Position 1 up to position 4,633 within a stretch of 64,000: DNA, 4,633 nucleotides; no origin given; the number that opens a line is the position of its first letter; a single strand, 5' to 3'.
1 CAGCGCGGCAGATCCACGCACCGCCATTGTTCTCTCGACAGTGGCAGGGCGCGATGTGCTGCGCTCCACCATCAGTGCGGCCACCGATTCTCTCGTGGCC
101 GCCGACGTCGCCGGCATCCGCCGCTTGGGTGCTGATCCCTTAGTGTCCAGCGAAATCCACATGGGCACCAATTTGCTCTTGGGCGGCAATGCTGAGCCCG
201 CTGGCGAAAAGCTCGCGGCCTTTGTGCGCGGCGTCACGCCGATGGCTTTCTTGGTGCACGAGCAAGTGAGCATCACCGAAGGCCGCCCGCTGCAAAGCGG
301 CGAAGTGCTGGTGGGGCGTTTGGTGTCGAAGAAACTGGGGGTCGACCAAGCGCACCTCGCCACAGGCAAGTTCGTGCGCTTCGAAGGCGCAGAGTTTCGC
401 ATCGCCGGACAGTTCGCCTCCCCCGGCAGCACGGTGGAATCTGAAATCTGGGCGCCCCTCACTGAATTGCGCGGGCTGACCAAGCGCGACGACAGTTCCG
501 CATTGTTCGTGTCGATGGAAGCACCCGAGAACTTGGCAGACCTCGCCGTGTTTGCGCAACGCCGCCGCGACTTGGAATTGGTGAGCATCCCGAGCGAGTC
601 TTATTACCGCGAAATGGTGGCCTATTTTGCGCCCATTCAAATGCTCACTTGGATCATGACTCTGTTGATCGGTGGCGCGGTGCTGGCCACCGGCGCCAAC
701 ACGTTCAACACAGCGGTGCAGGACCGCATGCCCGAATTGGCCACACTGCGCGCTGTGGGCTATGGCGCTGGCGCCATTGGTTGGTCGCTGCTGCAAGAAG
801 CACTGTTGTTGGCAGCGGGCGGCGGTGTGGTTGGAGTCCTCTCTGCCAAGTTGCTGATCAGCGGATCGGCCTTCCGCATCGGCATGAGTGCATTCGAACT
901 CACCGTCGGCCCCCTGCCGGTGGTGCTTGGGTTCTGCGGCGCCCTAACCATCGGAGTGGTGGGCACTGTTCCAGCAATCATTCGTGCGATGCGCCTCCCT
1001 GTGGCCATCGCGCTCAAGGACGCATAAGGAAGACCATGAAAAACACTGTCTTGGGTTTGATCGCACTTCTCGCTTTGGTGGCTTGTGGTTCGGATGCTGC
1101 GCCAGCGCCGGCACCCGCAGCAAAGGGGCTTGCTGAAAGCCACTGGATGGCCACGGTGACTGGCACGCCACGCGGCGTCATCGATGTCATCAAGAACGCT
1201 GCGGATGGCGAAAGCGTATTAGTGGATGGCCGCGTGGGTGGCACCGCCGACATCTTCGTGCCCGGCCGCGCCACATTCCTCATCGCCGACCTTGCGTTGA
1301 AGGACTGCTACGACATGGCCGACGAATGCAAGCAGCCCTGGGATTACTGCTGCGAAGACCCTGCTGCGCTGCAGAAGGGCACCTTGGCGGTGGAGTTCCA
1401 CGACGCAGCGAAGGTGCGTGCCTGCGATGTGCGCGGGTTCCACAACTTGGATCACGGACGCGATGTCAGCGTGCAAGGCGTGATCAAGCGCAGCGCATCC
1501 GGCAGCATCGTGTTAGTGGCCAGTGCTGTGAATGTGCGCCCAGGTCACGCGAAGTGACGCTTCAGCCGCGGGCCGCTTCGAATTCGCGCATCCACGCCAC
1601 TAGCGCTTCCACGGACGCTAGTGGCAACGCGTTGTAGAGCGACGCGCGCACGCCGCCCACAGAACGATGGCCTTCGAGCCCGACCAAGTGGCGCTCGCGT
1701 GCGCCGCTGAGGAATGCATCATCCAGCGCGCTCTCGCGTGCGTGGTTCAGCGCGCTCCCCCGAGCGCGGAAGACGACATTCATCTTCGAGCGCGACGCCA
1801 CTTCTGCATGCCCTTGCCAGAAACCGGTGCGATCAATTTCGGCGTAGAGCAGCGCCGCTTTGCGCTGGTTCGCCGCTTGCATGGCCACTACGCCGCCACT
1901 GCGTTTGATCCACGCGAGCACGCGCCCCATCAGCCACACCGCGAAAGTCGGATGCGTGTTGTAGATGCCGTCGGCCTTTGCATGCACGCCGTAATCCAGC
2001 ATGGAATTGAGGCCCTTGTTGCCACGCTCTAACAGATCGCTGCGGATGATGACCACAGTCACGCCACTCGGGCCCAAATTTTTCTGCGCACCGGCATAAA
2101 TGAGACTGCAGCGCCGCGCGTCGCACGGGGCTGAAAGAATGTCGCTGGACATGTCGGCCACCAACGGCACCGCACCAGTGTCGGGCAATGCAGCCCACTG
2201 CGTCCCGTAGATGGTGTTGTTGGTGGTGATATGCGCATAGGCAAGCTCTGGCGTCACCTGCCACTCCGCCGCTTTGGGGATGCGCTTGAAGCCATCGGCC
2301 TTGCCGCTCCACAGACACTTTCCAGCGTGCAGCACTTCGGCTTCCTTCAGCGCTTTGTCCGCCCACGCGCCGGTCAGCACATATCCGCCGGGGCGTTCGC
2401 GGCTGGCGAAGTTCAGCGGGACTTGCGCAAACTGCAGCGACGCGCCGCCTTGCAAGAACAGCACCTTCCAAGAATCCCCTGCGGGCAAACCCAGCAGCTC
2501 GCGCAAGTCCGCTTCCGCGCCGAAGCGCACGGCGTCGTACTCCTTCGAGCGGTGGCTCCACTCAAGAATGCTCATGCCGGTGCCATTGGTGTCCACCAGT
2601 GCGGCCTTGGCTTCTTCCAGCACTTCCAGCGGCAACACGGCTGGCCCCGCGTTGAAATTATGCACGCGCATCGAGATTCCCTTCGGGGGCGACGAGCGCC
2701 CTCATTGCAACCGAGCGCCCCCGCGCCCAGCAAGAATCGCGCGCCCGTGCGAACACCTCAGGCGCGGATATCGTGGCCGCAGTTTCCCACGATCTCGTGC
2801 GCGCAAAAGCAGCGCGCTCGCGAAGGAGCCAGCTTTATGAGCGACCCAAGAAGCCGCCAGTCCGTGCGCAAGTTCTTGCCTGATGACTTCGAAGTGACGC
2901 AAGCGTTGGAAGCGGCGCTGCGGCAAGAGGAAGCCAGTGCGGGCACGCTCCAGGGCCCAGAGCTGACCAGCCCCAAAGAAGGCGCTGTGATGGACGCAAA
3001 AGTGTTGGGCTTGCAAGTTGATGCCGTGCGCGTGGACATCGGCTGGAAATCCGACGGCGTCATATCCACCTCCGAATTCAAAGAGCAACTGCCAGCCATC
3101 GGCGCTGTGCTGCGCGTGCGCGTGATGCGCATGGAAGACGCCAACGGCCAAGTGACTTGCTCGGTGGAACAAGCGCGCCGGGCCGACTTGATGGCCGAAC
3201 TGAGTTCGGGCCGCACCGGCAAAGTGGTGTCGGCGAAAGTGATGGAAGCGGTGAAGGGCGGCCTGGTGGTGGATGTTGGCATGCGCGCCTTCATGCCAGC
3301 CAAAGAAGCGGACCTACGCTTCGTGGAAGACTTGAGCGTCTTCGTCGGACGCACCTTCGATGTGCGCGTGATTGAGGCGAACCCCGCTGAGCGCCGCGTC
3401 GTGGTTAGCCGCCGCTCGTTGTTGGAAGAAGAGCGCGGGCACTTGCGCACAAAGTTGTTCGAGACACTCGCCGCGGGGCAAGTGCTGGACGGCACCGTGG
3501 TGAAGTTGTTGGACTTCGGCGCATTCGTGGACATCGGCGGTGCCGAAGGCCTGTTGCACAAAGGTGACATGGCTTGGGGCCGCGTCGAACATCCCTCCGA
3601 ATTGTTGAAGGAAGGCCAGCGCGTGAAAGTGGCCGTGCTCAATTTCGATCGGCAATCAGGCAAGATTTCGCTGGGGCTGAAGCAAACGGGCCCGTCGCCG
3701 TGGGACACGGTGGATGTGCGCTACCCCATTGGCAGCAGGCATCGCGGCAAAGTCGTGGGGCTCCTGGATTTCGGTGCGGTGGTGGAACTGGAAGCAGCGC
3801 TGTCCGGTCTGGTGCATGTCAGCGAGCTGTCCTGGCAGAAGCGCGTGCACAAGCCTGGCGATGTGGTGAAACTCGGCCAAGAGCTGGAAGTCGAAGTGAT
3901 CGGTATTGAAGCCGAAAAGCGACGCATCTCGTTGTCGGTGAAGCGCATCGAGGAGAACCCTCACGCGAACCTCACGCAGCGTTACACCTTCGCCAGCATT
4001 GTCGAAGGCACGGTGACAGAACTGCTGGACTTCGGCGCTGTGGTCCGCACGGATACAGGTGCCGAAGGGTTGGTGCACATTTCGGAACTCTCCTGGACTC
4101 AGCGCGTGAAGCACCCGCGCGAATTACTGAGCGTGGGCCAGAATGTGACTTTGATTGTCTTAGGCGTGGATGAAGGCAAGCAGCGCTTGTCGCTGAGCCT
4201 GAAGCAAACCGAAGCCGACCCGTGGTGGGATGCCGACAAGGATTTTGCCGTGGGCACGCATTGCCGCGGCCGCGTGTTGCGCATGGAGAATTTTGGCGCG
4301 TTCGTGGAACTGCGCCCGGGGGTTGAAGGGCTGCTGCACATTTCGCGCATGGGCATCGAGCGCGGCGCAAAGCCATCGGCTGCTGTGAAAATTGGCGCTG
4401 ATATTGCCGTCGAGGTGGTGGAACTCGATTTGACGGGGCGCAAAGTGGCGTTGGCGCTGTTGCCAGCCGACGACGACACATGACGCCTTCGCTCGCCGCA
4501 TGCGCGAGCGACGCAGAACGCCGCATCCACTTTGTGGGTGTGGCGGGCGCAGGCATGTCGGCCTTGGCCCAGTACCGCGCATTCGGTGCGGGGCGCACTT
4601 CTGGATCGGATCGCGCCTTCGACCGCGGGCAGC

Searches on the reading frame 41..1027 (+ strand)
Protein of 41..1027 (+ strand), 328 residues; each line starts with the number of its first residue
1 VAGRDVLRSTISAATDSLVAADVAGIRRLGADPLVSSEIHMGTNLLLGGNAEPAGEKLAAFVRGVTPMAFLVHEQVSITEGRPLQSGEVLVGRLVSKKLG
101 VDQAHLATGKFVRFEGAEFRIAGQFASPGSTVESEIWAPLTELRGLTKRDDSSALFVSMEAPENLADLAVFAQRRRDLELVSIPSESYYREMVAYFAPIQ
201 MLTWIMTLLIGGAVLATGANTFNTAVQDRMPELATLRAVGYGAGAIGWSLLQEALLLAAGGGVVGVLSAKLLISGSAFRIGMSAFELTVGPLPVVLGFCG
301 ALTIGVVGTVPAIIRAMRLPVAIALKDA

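Call 44: search_protein_families(library=pfam, proteins=[window:41-1027:+], max_evalue=0.00001)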
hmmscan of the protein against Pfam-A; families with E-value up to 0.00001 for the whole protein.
window:41-1027:+ (328 aa): 2 families
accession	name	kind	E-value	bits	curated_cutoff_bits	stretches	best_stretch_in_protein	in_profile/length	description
PF02687.27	FtsX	-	6.2e-10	39.6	25.5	1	206-320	3-119/120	FtsX-like permease C-terminal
PF12704.14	MacB_PCD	-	3.7e-08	34.3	27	1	20-168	56-200/207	MacB-like periplasmic core domain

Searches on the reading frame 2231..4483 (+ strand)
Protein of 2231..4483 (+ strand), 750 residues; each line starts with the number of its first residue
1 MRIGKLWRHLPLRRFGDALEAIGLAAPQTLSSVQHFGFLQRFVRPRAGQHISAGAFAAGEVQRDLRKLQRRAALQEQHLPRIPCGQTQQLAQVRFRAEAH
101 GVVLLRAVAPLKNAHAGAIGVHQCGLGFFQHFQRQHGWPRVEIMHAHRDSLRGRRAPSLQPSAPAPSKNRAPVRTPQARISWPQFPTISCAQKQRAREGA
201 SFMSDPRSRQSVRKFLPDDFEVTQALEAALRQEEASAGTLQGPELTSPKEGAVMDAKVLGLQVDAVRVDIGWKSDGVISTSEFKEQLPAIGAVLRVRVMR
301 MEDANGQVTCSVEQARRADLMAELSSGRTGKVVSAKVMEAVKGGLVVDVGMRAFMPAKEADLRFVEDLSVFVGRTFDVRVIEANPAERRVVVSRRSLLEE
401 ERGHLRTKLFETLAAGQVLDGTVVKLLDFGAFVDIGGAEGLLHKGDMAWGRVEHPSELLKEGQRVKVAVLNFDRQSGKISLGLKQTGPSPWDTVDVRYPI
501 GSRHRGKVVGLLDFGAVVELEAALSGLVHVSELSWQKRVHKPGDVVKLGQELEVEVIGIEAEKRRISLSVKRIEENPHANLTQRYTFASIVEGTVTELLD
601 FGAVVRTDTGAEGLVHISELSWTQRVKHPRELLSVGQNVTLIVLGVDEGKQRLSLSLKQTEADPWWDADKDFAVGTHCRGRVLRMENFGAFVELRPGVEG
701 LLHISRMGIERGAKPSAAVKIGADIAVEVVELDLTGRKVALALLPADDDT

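Call 44: search_protein_families(library=pfam, proteins=[window:2231-4483:+], max_evalue=0.00001)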
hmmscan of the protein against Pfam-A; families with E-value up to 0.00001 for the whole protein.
window:2231-4483:+ (750 aa): 4 families
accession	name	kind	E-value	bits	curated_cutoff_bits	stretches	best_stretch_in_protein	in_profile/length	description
PF00575.29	S1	-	6.5e-80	264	22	5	414-484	3-74/74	S1 RNA binding domain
PF23459.1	S1_RRP5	-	7.6e-25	87.7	27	1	590-657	6-72/72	RRP5 S1 domain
PF13509.12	S1_2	-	1.7e-08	34.8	21.8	0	416-448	2-35/61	S1 domain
PF21710.3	Spt6_S1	-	1.1e-06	29.3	27.5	0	597-660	26-89/91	Spt6, S1/OB domain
